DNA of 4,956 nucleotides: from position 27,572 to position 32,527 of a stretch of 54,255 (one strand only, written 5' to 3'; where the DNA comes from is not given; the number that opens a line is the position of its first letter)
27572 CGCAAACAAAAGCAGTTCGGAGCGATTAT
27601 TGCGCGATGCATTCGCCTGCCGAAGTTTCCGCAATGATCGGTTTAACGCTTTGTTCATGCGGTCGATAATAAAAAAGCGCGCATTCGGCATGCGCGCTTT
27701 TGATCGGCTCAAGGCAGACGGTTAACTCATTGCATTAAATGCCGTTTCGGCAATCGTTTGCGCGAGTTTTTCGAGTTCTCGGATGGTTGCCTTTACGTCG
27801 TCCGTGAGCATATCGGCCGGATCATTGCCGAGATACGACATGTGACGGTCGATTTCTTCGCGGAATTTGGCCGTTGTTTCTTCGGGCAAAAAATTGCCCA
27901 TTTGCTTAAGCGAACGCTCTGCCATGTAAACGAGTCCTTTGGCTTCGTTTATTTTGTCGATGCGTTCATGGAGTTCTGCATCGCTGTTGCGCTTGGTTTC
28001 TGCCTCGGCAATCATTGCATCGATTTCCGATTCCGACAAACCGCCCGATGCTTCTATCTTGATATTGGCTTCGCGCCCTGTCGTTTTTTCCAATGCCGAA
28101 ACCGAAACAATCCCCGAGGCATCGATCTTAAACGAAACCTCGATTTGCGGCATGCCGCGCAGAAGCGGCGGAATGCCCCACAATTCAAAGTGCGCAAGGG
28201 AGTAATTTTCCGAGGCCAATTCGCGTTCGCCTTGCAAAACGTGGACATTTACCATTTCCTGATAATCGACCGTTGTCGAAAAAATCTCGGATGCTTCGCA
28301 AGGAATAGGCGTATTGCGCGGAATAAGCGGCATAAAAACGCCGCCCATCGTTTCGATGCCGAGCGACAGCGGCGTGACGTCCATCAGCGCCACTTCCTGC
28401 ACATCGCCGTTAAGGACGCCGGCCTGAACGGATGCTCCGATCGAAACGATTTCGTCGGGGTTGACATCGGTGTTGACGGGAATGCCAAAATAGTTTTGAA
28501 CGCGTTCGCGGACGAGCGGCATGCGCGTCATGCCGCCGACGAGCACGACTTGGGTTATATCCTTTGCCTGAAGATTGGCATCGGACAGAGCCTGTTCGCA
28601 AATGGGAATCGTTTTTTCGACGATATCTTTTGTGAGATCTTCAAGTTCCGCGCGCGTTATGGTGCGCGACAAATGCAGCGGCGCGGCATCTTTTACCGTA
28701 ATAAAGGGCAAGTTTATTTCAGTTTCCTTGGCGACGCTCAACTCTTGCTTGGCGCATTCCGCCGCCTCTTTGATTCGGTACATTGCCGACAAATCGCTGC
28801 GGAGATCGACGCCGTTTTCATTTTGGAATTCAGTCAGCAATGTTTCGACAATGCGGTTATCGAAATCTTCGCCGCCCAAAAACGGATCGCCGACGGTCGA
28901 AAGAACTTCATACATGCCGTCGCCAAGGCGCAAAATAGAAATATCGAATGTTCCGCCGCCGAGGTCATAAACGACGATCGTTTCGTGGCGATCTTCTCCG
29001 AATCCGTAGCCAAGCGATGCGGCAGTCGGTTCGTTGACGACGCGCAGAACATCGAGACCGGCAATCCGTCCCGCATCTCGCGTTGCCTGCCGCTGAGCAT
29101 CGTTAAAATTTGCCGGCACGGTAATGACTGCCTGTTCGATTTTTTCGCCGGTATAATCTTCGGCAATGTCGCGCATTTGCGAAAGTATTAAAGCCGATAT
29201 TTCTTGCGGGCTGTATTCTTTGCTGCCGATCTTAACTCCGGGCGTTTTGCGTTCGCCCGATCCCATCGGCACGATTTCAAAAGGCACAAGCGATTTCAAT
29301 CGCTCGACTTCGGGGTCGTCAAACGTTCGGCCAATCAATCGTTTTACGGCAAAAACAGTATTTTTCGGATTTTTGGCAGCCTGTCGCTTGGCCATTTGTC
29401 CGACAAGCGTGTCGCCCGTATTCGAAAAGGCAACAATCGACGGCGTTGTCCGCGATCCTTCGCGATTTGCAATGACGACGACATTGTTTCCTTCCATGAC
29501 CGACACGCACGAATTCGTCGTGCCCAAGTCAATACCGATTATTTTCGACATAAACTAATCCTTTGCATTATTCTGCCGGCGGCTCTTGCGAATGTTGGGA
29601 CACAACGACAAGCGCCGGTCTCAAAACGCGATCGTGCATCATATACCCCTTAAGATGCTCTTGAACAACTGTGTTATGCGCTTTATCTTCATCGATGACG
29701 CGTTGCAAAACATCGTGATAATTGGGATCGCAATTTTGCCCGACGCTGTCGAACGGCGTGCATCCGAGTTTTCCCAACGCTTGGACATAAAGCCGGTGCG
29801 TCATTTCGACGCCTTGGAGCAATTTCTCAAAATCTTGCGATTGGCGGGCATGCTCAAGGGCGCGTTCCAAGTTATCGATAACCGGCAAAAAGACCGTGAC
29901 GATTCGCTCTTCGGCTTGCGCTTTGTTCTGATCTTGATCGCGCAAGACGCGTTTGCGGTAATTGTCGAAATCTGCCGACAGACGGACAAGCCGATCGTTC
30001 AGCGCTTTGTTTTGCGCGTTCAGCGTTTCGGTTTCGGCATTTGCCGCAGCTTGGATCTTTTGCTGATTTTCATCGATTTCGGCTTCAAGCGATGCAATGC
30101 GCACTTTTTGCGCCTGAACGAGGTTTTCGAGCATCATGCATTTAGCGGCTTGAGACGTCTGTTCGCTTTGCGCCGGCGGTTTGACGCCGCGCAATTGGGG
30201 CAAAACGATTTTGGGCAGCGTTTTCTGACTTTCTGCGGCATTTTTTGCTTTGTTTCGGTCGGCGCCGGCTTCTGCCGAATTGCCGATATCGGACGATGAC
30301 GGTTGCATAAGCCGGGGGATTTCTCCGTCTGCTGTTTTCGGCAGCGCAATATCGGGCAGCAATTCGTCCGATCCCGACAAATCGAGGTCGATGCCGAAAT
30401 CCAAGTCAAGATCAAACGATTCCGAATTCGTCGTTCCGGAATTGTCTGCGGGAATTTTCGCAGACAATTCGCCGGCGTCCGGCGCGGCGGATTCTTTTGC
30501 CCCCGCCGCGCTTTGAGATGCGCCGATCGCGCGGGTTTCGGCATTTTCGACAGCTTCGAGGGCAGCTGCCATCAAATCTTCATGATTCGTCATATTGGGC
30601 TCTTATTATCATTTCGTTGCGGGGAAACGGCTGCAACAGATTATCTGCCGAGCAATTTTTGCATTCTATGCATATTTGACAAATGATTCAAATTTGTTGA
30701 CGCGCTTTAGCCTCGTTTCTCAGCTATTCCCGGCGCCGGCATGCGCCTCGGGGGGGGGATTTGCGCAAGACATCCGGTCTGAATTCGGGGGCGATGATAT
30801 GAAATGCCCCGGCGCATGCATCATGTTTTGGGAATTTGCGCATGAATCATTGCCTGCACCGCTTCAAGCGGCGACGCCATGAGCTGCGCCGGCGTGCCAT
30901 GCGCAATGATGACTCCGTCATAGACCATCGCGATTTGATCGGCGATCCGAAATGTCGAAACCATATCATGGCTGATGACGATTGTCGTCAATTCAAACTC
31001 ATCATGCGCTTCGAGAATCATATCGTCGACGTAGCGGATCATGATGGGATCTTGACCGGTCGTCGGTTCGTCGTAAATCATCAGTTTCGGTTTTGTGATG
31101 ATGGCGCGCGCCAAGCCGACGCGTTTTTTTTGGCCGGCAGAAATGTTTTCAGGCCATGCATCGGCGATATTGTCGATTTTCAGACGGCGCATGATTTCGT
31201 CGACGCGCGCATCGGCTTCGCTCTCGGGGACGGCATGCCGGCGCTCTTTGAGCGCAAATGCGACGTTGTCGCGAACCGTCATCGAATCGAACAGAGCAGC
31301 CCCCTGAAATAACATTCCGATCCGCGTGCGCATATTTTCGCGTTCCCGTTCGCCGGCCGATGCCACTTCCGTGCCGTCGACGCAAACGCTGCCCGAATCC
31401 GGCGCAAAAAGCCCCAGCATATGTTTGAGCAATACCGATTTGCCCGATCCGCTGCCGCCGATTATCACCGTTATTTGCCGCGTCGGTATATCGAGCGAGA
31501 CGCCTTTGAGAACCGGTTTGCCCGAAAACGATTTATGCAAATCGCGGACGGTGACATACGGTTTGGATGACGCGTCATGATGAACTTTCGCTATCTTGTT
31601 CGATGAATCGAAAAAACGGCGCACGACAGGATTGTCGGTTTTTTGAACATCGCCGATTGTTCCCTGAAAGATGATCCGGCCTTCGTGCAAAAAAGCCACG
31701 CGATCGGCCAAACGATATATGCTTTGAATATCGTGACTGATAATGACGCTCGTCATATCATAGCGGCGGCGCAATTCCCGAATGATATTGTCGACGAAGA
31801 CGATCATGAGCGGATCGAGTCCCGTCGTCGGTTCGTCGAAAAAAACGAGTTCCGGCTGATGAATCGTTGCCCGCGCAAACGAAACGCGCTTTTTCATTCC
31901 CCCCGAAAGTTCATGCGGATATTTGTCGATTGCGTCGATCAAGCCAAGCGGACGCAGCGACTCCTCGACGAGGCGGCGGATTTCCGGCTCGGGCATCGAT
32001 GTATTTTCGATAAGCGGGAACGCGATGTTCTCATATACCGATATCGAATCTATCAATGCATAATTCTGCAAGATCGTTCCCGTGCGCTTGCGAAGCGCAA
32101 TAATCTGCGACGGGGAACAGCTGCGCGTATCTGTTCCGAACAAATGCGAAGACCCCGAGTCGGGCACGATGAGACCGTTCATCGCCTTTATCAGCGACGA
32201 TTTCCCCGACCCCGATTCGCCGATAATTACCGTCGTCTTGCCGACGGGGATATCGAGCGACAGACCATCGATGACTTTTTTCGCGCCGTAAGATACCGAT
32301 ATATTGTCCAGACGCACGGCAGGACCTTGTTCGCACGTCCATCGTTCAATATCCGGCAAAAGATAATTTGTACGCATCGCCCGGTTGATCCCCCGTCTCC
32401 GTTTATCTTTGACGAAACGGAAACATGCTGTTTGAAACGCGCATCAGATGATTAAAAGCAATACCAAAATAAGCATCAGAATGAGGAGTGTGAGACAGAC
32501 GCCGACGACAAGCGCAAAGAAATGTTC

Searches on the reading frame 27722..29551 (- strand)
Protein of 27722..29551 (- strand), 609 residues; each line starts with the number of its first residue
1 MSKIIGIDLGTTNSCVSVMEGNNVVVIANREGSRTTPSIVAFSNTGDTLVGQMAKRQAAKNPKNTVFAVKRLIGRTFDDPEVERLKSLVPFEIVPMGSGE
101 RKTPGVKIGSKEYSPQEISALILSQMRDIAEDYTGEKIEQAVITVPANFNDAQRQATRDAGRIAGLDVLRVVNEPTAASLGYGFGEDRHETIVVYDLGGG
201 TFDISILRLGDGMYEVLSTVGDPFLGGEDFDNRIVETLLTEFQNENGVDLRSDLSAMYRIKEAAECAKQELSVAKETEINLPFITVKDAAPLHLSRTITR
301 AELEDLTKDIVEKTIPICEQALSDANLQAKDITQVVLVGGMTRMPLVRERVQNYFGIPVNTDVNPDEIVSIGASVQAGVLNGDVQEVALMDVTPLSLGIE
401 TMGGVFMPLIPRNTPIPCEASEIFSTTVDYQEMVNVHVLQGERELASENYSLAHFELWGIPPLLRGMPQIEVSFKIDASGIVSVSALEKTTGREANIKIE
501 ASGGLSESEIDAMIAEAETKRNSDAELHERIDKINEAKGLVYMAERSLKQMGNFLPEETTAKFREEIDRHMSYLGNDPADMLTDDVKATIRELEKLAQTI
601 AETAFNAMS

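Call 6: search_protein_families(library=pfam, proteins=[window:27722-29551:-], max_evalue=0.001)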
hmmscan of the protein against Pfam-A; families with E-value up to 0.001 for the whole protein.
window:27722-29551:- (609 aa): 3 families
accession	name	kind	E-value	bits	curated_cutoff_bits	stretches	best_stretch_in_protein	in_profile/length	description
PF00012.26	HSP70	-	1.4e-225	750.6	20.6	1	4-603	1-596/599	Hsp70 protein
PF06723.19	MreB_Mbl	-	1.9e-19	70.1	27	1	135-374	90-316/327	MreB/Mbl protein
PF14450.12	FtsA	-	6.3e-05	23.8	31.8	0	195-362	3-110/127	Cell division protein FtsA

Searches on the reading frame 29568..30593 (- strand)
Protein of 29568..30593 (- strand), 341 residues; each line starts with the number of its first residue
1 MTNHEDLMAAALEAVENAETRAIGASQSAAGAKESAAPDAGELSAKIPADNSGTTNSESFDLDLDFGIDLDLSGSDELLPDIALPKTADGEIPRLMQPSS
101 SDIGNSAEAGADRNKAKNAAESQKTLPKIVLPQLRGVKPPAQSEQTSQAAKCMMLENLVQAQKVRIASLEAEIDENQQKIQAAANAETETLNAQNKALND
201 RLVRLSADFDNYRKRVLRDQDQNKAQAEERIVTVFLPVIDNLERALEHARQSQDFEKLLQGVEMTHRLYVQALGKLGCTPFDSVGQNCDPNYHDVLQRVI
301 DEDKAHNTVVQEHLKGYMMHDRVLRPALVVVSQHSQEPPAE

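Call 6: search_protein_families(library=pfam, proteins=[window:29568-30593:-], max_evalue=0.001)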
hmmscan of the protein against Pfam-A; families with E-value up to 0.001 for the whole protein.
window:29568-30593:- (341 aa): 1 family
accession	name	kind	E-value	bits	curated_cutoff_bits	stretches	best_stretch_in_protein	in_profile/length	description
PF01025.24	GrpE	-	1.3e-44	152.3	25.8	1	174-333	6-165/165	GrpE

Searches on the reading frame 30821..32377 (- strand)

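Call 6: search_protein_families(library=pfam, proteins=[window:30821-32377:-], max_evalue=0.001)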
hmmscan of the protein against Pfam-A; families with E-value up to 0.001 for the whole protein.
window:30821-32377:- (518 aa): 16 families
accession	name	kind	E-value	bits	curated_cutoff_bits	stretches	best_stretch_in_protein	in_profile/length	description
PF00005.33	ABC_tran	-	5e-66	221.9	25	2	290-440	1-137/137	ABC transporter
PF13304.12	AAA_21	-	4.5e-12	47.1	27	0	49-72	2-25/304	AAA domain, putative AbiEii toxin, Type IV TA system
PF13555.12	AAA_29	-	2.3e-11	43.7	27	1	41-74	17-50/61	P-loop containing region of AAA domain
PF13401.12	AAA_22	-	9.1e-08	32.9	27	0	299-351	4-52/130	AAA domain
PF02463.25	SMC_N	-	1.3e-07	31.7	40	0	47-66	25-44/220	RecF/RecN/SMC N terminal domain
PF03193.22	RsgA_GTPase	-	9.3e-07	29.3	30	0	34-68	95-128/174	RsgA GTPase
PF13476.12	AAA_23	-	1.4e-06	29.6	27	0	47-67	20-40/201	AAA domain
PF13175.12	AAA_15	-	1.7e-06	28.3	32.1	0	44-70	20-47/374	AAA ATPase domain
PF20703.3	nSTAND1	-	7.1e-06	26.3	27.1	0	33-68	20-53/379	Novel STAND NTPase 1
PF13191.12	AAA_16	-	2e-05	25.6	32.6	0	49-67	27-45/167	AAA ATPase domain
PF13245.12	AAA_19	-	7.1e-05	23.4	25.1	0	300-374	11-74/134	AAA domain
PF01078.27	Mg_chelatase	-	0.00016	21.5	20.3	0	304-348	26-70/207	Magnesium chelatase, subunit ChlI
PF09818.15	ABC_ATPase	-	0.0003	20.3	23.2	0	27-67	63-100/283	P-loop domain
PF01580.24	FtsK_SpoIIIE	-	0.00035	20.5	24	0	296-321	34-60/221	FtsK/SpoIIIE family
PF05729.18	NACHT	-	0.00037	20.8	26.7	0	302-321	2-21/167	NACHT domain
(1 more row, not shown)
